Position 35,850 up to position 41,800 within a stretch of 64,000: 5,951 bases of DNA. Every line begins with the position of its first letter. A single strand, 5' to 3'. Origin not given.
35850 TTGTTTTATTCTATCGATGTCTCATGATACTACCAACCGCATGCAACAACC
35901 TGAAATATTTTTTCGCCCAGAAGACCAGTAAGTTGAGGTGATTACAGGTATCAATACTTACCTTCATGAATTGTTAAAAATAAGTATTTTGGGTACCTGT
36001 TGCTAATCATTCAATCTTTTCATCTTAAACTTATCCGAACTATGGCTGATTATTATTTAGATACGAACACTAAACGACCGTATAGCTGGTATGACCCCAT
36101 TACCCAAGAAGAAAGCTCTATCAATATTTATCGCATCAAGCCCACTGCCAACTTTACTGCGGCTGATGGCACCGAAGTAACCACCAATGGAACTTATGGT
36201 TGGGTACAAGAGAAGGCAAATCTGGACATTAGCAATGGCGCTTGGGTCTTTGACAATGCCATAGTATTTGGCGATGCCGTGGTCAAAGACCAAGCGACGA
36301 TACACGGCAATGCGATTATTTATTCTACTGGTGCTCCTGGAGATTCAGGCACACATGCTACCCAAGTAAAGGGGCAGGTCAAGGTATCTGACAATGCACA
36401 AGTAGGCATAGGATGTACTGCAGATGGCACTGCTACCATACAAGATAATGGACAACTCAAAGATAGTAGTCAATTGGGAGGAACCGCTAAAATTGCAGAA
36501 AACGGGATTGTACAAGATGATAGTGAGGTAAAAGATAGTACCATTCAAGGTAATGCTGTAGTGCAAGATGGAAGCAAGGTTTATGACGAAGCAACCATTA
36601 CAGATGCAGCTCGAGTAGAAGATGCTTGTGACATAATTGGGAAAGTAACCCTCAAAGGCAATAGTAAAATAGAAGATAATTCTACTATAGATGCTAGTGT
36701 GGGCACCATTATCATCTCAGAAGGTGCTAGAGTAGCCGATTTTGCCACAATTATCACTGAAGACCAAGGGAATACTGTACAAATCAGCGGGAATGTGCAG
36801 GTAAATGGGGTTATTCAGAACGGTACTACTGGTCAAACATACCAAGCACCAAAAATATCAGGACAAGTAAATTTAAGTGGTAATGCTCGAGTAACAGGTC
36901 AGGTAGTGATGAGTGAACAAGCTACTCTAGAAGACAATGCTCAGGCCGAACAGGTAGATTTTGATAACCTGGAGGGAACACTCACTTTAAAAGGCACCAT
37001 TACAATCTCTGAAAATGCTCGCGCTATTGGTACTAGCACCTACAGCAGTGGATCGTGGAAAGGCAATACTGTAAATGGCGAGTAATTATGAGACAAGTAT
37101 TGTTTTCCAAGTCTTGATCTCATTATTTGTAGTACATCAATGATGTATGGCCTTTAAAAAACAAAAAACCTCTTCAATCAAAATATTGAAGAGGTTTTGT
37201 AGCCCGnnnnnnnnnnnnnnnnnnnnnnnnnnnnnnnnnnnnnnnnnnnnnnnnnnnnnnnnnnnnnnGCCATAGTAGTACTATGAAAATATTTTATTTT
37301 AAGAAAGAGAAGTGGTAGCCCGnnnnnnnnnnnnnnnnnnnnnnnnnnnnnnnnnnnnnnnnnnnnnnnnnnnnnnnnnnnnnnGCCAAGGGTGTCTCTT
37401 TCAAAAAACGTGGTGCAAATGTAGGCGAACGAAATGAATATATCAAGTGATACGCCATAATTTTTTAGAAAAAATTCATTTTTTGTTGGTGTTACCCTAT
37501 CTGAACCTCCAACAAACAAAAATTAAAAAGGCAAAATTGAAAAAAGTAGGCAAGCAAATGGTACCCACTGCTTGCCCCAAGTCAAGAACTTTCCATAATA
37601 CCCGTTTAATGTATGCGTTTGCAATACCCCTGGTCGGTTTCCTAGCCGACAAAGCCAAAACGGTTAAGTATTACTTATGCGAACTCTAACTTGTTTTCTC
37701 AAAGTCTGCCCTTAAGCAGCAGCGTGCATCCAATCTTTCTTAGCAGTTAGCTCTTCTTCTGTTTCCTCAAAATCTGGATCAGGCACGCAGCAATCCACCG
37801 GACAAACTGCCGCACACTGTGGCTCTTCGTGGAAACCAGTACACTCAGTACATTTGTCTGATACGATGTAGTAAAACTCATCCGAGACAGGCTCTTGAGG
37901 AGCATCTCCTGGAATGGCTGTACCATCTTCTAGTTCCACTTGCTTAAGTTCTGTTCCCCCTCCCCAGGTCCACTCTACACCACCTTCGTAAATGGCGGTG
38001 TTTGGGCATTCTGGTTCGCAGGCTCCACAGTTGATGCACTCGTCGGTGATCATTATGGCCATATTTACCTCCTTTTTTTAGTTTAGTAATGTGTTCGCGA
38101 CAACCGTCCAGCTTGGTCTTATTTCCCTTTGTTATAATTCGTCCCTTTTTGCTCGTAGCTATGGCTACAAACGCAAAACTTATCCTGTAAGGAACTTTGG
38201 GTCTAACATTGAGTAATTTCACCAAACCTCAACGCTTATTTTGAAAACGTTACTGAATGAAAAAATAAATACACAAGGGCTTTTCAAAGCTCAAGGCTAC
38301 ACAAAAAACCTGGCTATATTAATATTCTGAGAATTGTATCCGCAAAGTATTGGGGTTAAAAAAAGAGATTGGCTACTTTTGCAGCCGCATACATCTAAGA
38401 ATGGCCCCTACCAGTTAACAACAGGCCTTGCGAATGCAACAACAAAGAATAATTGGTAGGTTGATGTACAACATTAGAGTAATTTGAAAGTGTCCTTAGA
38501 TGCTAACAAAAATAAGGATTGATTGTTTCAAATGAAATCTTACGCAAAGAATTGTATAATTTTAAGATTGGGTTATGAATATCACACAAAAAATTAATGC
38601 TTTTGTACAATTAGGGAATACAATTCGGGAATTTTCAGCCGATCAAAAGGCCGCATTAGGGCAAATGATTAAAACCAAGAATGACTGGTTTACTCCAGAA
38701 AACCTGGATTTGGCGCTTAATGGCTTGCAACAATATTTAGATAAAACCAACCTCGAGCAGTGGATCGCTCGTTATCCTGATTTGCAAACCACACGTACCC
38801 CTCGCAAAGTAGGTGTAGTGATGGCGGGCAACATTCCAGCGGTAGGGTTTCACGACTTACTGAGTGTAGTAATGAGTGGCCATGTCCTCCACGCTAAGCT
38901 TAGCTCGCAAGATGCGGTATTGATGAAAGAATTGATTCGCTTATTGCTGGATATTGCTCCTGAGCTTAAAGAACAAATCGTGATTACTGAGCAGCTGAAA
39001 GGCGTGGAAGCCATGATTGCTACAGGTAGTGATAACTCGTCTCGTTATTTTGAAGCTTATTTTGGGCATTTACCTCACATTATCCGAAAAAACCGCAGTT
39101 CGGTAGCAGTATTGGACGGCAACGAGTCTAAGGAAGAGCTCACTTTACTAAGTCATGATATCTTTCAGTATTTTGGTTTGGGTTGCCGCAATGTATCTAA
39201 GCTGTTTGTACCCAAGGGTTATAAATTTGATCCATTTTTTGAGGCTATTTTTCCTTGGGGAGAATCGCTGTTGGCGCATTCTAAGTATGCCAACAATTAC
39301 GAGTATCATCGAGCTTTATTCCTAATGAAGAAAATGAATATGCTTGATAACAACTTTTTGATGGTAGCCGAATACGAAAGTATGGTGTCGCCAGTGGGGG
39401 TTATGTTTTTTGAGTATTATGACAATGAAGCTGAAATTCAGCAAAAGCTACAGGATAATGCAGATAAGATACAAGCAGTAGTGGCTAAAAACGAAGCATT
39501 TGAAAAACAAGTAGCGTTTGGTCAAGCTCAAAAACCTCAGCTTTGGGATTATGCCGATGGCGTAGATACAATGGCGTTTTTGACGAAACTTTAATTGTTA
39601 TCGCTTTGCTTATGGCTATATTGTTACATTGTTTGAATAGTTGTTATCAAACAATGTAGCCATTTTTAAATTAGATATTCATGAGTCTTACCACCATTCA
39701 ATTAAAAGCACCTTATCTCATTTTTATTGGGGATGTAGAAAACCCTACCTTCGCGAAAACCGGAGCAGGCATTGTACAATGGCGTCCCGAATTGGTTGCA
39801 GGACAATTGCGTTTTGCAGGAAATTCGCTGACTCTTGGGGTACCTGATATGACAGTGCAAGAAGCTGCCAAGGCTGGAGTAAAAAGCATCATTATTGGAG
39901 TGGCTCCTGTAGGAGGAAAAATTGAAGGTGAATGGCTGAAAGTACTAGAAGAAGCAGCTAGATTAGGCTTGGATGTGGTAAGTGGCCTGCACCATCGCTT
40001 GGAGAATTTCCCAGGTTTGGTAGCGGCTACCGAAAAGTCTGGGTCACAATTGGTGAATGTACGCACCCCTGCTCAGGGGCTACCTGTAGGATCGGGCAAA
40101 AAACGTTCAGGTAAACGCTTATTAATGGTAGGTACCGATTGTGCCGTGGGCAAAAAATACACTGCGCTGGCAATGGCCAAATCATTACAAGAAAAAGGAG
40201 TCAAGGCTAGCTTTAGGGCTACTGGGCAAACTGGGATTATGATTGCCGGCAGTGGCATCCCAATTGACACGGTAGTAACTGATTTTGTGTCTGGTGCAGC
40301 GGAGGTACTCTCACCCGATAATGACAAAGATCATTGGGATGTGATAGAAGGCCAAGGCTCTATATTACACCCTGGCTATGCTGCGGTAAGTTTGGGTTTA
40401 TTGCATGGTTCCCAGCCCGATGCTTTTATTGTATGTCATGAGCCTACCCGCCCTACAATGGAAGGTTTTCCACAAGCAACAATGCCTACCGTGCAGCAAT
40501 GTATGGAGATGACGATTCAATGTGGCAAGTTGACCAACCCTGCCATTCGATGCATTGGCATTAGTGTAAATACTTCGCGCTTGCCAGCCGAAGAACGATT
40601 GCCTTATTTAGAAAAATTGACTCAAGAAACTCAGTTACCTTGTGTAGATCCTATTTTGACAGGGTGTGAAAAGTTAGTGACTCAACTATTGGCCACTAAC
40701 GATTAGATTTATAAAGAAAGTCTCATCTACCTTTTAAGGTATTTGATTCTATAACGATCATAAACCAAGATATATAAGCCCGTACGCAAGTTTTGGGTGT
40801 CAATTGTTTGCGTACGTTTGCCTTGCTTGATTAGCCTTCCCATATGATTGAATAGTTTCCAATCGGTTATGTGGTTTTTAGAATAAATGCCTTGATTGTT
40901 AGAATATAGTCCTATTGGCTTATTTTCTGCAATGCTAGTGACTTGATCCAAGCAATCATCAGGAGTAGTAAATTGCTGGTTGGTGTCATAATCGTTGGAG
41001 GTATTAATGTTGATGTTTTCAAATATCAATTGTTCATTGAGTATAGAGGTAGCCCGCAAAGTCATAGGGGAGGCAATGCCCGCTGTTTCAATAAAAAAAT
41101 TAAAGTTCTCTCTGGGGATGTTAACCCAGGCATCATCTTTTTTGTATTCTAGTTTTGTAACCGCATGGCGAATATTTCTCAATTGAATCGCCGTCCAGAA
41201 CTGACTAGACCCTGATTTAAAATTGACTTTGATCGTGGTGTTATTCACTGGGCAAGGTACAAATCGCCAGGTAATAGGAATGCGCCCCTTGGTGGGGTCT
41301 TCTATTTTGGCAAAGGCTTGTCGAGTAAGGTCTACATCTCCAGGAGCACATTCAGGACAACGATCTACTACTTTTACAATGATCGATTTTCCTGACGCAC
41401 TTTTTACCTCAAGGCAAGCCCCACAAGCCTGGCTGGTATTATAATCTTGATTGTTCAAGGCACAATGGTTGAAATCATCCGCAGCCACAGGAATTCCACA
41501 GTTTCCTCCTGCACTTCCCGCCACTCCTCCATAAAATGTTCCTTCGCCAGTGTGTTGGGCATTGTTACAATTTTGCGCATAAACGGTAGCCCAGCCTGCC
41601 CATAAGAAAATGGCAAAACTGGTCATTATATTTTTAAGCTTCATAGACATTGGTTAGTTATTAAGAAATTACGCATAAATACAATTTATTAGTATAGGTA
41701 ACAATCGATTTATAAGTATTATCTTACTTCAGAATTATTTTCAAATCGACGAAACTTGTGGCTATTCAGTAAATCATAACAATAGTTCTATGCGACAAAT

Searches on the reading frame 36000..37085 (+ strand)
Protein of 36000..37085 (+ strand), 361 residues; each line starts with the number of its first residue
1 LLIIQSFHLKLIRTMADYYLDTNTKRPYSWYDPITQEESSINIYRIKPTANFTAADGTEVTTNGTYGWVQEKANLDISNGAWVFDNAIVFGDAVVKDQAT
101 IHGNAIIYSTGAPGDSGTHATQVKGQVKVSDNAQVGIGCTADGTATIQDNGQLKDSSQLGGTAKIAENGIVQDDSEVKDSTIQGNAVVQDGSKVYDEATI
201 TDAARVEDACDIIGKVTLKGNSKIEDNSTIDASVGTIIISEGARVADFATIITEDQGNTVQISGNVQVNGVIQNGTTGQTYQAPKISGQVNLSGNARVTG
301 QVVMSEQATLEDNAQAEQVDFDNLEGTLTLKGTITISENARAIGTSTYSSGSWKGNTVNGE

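Call 7: search_protein_families(library=pfam, proteins=[window:36000-37085:+], max_evalue=0.001)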
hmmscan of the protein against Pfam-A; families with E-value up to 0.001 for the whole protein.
window:36000-37085:+ (361 aa): 2 families
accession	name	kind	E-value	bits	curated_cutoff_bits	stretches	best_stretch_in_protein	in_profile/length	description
PF25084.1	LbH_EIF2B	-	9.9e-07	29.2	54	1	149-246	8-100/105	EIF2B subunit epsilon LbH domain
PF18836.7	B_solenoid_ydck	-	1e-06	28.7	30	0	293-306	4-17/17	YdcK Beta solenoid repeat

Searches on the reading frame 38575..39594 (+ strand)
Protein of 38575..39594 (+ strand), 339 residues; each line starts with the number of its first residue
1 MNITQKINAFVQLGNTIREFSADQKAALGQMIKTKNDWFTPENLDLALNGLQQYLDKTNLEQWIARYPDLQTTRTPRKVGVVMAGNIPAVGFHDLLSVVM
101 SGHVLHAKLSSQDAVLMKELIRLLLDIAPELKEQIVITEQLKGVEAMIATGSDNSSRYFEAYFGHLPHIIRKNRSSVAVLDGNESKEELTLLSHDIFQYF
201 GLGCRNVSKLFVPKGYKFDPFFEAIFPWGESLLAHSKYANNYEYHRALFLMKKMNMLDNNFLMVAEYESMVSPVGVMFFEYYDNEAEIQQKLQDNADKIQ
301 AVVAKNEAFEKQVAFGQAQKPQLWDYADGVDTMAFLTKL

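Call 7: search_protein_families(library=pfam, proteins=[window:38575-39594:+], max_evalue=0.001)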
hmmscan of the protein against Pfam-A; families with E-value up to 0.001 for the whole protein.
window:38575-39594:+ (339 aa): 1 family
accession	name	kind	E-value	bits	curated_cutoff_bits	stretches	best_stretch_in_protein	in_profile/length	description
PF05893.19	LuxC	-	2.8e-06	26.9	21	1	19-214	35-242/401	Acyl-CoA reductase (LuxC)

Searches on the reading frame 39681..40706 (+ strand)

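Call 7: search_protein_families(library=pfam, proteins=[window:39681-40706:+], max_evalue=0.001)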
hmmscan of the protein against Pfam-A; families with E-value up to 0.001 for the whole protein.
window:39681-40706:+ (341 aa): 2 families
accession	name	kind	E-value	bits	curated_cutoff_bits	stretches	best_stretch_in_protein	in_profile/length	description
PF07755.17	DUF1611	-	1.8e-73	246.7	25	1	136-333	2-201/201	Domain of unknown function (DUF1611_C) P-loop domain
PF17396.8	DUF1611_N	-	1.2e-22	80.5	22.6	1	51-130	15-95/95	Domain of unknown function (DUF1611_N) Rossmann-like domain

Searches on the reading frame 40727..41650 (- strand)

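Call 7: search_protein_families(library=pfam, proteins=[window:40727-41650:-], max_evalue=0.001)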
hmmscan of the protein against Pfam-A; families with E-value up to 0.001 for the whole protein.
window:40727-41650:- (307 aa): 1 family
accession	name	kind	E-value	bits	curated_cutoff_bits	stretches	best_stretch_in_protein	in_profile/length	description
PF03330.24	DPBB_1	-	1.1e-10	42.1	28.8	1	65-127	4-82/83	Lytic transglycolase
